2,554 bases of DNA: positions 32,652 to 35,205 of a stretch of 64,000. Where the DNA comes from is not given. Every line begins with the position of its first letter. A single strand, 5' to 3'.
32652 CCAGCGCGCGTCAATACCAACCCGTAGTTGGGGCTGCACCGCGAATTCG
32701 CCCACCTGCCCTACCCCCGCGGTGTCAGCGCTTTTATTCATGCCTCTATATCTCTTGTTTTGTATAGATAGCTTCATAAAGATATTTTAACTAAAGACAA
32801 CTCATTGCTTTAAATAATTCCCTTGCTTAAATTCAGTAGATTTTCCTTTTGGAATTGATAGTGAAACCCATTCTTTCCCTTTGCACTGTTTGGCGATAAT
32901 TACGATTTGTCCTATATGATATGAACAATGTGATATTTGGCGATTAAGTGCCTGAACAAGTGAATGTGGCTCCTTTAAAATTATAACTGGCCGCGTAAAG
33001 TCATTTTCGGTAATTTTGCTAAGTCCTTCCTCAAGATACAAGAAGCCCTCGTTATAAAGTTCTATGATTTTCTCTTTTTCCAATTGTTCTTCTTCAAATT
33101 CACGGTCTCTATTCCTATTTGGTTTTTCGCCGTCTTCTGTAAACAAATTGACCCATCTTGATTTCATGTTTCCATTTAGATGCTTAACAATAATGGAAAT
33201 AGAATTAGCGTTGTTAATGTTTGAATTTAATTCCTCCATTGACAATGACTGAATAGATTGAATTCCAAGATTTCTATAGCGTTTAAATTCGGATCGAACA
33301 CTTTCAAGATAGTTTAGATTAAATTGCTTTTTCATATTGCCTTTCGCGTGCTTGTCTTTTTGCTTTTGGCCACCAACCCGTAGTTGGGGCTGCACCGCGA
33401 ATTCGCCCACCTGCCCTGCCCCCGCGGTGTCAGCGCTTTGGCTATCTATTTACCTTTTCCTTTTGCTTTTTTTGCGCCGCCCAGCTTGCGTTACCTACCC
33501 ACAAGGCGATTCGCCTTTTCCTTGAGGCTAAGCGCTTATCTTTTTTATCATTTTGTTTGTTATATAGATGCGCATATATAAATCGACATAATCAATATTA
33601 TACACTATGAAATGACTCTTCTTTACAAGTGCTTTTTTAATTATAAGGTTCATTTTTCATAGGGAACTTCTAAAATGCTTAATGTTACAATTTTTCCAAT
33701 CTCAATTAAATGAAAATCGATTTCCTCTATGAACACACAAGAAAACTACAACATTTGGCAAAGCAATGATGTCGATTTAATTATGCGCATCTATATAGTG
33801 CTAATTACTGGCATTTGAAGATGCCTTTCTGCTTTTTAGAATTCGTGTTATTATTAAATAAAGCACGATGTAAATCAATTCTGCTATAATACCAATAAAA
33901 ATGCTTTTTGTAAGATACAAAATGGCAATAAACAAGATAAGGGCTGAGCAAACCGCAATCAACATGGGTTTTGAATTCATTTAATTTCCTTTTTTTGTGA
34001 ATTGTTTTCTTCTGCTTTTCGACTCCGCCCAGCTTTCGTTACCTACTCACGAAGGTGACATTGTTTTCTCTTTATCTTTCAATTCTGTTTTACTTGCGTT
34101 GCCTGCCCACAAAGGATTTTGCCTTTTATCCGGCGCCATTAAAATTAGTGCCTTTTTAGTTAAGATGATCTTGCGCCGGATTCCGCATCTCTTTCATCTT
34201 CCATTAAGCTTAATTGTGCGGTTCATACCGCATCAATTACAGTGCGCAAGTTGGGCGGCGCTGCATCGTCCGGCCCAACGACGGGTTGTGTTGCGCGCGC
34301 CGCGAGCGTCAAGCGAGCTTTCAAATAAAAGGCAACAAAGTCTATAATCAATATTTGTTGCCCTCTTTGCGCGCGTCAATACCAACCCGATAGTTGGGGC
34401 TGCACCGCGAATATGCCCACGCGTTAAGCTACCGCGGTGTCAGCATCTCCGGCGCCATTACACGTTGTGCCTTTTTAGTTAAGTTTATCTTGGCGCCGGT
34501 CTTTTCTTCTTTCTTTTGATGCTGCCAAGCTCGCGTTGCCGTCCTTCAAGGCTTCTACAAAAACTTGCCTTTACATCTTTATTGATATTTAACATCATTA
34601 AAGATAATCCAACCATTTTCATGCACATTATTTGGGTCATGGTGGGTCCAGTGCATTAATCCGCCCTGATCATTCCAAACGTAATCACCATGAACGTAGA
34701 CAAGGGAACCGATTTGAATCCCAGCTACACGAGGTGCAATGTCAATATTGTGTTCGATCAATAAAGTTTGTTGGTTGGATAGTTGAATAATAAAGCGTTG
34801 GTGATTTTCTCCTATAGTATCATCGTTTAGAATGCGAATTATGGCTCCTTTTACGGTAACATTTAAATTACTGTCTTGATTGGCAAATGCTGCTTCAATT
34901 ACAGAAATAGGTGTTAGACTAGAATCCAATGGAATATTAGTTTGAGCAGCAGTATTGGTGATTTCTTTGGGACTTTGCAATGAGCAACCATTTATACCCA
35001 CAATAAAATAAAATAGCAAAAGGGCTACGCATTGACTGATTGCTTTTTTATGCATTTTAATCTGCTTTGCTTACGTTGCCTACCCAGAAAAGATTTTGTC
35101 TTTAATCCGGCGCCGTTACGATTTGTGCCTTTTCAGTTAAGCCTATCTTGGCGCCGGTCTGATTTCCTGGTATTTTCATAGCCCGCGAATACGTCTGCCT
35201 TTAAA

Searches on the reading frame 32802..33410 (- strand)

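Call 8: search_protein_families(library=pfam, proteins=[window:32802-33410:-])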
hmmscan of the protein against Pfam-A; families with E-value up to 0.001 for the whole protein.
window:32802-33410:- (202 aa): 3 families
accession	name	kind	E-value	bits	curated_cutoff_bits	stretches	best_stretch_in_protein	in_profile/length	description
PF07609.16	DUF1572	-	4.5e-57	192.8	23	1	31-190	3-163/163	Protein of unknown function (DUF1572)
PF12867.12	DinB_2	-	1.3e-05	26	24.8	1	51-169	11-128/128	DinB superfamily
PF04978.18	MST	-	0.0009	20.2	27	0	45-173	9-144/149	Mycothiol-S-transferase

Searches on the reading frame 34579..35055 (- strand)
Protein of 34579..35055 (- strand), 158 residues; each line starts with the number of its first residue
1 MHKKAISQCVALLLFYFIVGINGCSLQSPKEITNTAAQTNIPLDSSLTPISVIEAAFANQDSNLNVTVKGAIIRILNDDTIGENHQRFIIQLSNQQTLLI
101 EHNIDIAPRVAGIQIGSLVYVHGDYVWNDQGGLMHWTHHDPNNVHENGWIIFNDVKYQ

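Call 8: search_protein_families(library=pfam, proteins=[window:34579-35055:-])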
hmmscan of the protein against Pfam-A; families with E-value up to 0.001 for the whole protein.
window:34579-35055:- (158 aa): 1 family
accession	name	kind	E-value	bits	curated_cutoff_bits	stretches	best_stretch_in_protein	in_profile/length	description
PF11948.15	DUF3465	-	2.6e-39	134.4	25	1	52-158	18-124/124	Protein of unknown function (DUF3465)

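Call 67: find_encoding_contigs(protein=window:34579-35055:-, flank=3000, max_places=6)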
Protein window:34579-35055:- (158 aa): no gene with exactly this product is on record in the collection.
